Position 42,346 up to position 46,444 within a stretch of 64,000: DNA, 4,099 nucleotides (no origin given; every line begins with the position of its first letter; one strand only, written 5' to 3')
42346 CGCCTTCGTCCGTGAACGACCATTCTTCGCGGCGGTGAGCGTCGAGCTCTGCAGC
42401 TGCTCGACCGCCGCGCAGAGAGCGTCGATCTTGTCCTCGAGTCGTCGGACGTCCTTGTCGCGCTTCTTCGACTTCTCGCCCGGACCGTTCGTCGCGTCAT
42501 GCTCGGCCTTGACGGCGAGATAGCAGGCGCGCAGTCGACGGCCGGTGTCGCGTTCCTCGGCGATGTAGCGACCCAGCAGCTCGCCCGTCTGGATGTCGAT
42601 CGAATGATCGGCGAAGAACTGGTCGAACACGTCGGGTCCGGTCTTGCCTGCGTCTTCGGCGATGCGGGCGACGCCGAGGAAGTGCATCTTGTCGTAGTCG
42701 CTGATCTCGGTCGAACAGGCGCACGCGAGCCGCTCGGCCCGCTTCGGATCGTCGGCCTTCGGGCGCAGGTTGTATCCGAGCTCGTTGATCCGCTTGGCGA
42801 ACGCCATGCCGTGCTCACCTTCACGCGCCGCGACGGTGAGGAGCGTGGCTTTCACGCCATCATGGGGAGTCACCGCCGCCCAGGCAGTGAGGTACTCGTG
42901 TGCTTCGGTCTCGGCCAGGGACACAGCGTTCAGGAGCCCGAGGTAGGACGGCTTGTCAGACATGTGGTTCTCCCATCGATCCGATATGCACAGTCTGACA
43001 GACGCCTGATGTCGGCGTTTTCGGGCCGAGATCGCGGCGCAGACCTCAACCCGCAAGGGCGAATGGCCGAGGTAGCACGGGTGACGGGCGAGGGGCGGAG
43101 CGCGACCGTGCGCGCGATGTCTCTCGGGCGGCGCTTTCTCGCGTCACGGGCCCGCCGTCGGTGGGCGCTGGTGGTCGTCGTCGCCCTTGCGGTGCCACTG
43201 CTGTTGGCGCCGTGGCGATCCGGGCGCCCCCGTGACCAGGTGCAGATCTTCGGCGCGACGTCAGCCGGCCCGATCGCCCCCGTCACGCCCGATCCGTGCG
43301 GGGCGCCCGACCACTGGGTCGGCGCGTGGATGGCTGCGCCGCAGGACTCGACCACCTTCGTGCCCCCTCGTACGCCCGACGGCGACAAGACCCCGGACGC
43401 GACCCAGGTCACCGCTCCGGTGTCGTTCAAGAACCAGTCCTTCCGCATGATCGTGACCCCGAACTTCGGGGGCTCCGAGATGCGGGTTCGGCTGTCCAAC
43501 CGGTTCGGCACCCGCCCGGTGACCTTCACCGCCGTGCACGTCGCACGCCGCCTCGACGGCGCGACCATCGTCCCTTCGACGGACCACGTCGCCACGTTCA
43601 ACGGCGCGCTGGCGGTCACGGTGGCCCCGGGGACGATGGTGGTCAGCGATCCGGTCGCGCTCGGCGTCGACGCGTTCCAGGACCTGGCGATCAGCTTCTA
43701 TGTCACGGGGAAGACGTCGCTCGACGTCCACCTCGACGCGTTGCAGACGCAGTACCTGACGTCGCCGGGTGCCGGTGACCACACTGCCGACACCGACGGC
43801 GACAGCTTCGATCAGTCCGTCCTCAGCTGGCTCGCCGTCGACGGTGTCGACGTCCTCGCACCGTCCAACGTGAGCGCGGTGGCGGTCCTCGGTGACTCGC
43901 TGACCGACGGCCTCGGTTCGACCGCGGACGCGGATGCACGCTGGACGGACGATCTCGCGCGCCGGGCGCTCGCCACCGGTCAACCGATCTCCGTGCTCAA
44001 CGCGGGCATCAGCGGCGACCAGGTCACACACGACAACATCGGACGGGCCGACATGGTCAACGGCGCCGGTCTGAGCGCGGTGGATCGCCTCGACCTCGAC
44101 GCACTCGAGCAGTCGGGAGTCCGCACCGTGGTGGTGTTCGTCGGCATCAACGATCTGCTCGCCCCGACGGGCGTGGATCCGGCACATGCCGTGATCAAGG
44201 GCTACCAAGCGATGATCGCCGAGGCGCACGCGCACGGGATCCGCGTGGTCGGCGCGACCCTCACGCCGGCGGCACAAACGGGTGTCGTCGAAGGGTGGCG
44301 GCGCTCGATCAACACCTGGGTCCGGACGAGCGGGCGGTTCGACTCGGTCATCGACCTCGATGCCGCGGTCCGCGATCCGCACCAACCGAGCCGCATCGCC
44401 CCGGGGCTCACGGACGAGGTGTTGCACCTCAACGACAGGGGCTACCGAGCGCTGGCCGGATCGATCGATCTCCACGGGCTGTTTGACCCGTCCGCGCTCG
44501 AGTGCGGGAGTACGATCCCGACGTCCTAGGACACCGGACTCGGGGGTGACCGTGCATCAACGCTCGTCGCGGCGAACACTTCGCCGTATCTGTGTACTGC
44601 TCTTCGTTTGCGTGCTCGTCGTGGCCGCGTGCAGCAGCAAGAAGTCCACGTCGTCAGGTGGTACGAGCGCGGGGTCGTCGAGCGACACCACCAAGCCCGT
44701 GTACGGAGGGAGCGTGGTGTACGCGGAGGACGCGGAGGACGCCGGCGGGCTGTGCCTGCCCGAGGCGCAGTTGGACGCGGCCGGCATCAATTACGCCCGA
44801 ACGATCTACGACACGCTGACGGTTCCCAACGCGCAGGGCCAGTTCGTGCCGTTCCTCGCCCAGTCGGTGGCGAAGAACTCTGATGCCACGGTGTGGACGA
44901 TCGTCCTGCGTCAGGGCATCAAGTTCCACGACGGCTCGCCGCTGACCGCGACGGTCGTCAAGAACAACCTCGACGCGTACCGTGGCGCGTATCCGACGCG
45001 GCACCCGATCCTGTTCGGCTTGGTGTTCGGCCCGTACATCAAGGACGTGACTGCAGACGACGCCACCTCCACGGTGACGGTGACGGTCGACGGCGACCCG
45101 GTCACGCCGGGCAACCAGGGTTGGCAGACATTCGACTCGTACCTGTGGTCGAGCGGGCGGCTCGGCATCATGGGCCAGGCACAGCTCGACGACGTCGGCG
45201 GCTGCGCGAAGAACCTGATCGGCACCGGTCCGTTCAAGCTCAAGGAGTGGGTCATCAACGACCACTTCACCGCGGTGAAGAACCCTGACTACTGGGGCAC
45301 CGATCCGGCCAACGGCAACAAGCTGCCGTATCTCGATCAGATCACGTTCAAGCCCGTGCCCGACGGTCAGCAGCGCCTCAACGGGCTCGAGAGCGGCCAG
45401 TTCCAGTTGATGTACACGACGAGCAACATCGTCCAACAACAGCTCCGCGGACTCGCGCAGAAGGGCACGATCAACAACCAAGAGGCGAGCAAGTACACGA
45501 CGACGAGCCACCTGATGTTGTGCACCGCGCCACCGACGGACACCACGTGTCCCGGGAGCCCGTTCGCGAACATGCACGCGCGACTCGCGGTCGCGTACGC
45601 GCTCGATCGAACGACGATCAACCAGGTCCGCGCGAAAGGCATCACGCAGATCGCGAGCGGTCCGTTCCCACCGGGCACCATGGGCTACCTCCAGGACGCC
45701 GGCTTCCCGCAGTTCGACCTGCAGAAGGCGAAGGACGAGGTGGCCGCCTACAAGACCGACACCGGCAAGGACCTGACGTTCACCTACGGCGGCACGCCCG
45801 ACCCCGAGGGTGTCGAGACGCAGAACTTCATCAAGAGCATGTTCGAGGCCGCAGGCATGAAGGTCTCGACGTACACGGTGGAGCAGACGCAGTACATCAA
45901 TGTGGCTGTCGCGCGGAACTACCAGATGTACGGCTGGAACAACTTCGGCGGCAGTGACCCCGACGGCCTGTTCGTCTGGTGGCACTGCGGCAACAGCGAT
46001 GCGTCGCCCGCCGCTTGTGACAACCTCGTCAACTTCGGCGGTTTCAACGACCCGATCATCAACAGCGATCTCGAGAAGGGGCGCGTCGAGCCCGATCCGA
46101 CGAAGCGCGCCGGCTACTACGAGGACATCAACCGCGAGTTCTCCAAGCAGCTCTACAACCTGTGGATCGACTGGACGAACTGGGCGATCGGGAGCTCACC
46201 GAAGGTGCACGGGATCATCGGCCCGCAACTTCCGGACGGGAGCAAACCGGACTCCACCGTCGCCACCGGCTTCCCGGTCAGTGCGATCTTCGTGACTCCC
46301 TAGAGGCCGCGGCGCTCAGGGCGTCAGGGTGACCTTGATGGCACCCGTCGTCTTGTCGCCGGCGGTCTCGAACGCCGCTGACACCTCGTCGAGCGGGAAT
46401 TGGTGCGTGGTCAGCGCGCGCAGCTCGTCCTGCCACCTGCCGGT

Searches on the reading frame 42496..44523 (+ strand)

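Call 69: search_protein_families(library=pfam, proteins=[window:42496-44523:+], max_evalue=0.00001)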
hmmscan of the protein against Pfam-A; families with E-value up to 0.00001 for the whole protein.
window:42496-44523:+ (676 aa): 2 families
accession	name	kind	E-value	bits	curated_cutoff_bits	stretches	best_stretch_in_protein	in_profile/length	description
PF13472.12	Lipase_GDSL_2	-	2.6e-23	83.8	32.9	1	464-652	1-178/178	GDSL-like Lipase/Acylhydrolase family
PF00657.28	Lipase_GDSL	-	9.2e-12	46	23.6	1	462-654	1-205/208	GDSL-like Lipase/Acylhydrolase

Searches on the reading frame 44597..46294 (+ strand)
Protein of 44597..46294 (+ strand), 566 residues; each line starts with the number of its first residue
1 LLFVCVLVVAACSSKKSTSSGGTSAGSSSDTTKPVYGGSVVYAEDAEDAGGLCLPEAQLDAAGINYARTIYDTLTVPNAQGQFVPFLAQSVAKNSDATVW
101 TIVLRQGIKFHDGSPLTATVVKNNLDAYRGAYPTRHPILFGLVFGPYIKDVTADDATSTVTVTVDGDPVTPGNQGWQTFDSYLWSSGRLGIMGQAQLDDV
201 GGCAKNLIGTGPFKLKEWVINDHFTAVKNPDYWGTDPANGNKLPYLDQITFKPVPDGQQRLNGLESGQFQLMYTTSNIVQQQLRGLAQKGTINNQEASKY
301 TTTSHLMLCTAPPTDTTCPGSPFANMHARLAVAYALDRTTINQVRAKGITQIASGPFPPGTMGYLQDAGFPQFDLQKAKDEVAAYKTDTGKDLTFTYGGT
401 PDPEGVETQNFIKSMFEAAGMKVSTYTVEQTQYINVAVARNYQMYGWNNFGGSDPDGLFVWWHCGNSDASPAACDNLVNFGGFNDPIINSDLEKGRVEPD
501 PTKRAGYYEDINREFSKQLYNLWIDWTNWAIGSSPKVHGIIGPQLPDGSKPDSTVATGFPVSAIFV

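Call 69: search_protein_families(library=pfam, proteins=[window:44597-46294:+], max_evalue=0.00001)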
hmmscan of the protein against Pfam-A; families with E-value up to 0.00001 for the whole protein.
window:44597-46294:+ (566 aa): 1 family
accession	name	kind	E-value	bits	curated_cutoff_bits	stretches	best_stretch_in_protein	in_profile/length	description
PF00496.27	SBP_bac_5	-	1.7e-57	195.6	32.4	1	83-467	2-364/368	Bacterial extracellular solute-binding proteins, family 5 Middle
